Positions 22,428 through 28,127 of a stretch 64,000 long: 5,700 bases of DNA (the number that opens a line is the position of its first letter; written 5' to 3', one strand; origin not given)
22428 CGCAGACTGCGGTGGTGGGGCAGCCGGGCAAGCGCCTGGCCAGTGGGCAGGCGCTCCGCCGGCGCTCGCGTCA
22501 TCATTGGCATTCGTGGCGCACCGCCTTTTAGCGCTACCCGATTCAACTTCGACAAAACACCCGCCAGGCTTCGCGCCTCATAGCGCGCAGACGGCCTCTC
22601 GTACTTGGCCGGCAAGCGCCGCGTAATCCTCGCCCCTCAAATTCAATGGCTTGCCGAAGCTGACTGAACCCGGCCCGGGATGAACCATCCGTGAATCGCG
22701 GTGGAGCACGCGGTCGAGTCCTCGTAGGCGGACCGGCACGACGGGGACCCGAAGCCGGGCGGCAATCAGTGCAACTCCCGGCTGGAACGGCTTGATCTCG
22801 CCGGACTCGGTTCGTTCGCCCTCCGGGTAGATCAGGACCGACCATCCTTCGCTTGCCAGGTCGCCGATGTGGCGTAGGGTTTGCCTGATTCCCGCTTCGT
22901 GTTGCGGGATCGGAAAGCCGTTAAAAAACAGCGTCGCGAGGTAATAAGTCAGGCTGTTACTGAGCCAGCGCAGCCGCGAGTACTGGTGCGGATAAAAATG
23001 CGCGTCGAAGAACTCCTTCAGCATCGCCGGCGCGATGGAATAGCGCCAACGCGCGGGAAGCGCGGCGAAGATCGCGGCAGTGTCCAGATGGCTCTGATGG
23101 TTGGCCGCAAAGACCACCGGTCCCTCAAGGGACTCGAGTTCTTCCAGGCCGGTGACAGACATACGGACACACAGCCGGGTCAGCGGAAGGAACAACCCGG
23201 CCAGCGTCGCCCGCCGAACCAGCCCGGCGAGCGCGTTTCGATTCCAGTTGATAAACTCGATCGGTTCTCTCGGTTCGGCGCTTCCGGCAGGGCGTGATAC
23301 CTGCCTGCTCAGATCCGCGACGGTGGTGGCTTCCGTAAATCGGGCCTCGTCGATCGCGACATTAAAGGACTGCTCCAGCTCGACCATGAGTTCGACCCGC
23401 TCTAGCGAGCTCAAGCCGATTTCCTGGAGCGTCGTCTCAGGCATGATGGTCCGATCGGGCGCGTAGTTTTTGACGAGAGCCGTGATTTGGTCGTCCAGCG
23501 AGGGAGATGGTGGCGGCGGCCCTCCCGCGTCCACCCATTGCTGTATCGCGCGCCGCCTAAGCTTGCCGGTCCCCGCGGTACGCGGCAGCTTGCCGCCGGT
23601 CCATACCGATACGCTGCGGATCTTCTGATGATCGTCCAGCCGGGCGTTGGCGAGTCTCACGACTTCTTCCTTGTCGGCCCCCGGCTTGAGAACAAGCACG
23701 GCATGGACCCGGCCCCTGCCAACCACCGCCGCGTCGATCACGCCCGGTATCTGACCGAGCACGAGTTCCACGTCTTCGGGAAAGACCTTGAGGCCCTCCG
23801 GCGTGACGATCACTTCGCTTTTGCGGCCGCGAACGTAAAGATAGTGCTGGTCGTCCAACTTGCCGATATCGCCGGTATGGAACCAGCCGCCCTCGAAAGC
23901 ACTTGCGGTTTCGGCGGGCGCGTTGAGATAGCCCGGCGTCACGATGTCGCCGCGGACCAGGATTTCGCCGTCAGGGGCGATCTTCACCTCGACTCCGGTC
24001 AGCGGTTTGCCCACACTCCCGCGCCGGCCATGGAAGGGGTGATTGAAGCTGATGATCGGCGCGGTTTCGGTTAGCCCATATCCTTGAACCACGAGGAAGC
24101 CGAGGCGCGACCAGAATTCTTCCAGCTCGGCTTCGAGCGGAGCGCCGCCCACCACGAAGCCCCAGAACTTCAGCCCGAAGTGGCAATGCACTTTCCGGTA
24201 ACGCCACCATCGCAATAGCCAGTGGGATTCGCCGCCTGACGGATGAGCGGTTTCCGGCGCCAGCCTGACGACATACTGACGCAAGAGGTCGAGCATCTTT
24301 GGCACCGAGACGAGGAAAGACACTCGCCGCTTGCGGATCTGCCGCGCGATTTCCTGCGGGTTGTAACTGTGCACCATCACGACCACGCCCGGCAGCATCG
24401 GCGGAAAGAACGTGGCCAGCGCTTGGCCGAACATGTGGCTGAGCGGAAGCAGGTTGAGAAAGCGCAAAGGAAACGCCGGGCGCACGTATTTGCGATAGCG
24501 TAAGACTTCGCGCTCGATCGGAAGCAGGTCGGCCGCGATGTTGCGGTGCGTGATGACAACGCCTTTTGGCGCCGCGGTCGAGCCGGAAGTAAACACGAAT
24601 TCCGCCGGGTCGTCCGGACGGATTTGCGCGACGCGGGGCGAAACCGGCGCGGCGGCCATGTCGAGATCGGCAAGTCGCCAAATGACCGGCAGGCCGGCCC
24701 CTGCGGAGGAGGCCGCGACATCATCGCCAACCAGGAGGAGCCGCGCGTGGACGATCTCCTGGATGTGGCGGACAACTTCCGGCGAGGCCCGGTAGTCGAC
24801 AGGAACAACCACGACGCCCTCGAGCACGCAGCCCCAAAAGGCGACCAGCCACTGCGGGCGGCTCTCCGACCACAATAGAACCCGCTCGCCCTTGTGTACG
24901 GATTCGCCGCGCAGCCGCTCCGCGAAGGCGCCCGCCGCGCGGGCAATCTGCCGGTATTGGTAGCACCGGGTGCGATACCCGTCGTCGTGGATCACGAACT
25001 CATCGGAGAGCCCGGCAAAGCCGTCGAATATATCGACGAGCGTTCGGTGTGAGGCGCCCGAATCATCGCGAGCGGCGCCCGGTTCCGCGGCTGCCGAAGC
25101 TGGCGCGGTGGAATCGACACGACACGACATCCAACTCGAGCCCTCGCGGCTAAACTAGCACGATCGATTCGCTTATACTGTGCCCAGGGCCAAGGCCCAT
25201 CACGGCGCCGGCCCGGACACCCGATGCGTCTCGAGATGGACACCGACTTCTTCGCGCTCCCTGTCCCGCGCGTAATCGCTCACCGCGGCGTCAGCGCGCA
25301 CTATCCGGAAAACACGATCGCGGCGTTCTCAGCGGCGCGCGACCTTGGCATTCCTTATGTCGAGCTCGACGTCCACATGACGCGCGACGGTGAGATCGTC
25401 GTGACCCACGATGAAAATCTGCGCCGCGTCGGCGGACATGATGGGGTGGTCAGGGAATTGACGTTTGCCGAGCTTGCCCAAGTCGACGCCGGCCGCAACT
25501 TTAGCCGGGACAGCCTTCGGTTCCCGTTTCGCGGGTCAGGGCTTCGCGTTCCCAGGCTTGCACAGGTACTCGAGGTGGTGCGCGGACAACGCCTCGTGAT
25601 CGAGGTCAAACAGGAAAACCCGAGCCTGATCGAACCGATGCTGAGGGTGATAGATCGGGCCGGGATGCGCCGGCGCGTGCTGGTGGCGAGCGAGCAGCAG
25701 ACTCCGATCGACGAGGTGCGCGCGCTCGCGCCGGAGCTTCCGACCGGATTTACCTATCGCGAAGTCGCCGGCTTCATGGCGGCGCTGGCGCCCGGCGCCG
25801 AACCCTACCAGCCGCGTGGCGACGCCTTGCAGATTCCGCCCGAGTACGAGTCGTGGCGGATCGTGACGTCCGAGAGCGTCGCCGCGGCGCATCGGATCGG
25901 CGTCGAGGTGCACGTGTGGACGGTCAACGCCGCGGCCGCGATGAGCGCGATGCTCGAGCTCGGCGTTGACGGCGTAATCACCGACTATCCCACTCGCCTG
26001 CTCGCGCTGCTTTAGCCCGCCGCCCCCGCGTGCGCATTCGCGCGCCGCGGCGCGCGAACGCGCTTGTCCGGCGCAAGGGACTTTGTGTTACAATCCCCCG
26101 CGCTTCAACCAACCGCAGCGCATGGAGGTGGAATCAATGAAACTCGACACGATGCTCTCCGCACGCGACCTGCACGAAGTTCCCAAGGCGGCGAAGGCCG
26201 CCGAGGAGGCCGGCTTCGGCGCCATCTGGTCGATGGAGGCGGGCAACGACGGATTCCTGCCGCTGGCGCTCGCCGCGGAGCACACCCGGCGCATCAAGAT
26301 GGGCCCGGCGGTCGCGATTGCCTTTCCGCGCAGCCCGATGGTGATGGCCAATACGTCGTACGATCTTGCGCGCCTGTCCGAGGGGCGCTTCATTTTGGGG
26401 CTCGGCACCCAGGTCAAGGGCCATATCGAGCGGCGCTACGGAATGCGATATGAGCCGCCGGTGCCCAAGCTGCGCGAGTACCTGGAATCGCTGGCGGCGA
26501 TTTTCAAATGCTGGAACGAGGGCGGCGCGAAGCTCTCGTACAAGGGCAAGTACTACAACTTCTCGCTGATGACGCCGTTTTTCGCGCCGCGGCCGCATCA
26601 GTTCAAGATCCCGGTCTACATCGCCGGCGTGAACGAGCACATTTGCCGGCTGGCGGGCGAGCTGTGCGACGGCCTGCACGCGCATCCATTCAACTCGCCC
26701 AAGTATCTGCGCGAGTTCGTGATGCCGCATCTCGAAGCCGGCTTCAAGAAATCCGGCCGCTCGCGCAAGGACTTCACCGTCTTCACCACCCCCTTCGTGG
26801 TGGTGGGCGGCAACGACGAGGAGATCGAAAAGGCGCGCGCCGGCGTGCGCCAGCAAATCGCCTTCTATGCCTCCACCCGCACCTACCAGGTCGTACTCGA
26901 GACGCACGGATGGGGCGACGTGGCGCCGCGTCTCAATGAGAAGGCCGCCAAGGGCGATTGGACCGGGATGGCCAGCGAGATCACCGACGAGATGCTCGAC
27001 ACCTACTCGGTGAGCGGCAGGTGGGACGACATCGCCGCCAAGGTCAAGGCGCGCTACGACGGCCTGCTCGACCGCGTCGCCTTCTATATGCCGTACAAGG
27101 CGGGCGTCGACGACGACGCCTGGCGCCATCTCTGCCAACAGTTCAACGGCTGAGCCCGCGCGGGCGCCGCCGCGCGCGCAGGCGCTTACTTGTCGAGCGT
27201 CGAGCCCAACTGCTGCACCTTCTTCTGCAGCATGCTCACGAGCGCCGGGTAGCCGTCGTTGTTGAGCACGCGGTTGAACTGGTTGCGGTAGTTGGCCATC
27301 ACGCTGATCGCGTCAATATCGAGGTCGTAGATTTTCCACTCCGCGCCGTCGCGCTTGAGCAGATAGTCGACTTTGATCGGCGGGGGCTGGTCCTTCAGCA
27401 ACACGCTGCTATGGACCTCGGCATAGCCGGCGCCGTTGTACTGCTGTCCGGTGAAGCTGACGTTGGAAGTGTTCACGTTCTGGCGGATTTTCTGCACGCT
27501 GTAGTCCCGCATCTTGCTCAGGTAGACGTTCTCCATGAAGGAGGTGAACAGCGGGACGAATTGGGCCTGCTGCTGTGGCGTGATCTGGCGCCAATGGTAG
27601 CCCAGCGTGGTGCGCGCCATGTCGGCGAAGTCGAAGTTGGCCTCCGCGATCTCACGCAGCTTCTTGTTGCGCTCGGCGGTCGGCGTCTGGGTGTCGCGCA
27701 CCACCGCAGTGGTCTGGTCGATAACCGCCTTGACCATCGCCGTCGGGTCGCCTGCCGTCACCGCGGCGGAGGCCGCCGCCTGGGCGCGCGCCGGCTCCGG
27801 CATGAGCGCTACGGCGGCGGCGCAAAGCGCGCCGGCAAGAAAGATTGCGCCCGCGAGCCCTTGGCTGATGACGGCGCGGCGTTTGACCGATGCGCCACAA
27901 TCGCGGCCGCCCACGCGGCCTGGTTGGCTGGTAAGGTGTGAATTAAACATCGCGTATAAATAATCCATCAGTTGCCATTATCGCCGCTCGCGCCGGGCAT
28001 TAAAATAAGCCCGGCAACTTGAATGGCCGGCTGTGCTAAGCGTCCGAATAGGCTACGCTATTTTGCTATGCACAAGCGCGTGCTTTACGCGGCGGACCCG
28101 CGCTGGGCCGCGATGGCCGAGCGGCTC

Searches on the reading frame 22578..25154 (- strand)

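Call 81: search_protein_families(library=pfam, proteins=[window:22578-25154:-], max_evalue=0.00001)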
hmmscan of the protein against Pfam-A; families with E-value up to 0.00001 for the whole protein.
window:22578-25154:- (858 aa): 3 families
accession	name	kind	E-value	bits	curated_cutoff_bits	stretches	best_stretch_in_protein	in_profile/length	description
PF00501.34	AMP-binding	-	4.9e-59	200.5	29.9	1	61-410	18-384/384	AMP-binding enzyme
PF01553.26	Acyltransferase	-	2.6e-15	56.8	23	1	665-810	2-131/132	Acyltransferase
PF00550.31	PP-binding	-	1.6e-08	35.1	20.8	1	566-617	14-65/67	Phosphopantetheine attachment site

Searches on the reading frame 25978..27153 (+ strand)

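Call 80: search_protein_families(library=pfam, proteins=[window:25978-27153:+], max_evalue=0.00001)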
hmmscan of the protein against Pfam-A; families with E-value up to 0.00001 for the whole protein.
window:25978-27153:+ (391 aa): 1 family
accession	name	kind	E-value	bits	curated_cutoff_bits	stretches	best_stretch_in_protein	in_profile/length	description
PF00296.26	Bac_luciferase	-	1.2e-67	228.9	27.9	1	63-364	20-312/314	Luciferase-like monooxygenase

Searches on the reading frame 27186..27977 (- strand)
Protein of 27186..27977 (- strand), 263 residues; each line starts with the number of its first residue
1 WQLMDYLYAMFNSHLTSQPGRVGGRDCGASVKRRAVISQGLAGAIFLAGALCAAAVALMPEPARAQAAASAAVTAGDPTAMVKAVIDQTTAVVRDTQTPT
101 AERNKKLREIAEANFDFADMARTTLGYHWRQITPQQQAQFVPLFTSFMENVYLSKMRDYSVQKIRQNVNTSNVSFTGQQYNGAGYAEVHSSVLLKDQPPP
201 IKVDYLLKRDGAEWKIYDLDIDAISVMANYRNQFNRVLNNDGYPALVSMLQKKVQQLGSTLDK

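Call 80: search_protein_families(library=pfam, proteins=[window:27186-27977:-], max_evalue=0.00001)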
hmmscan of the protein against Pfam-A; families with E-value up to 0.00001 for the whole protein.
window:27186-27977:- (263 aa): 1 family
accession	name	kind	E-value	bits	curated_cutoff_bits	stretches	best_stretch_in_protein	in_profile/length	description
PF05494.18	MlaC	-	8.3e-40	136.7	26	1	84-252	2-166/166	MlaC protein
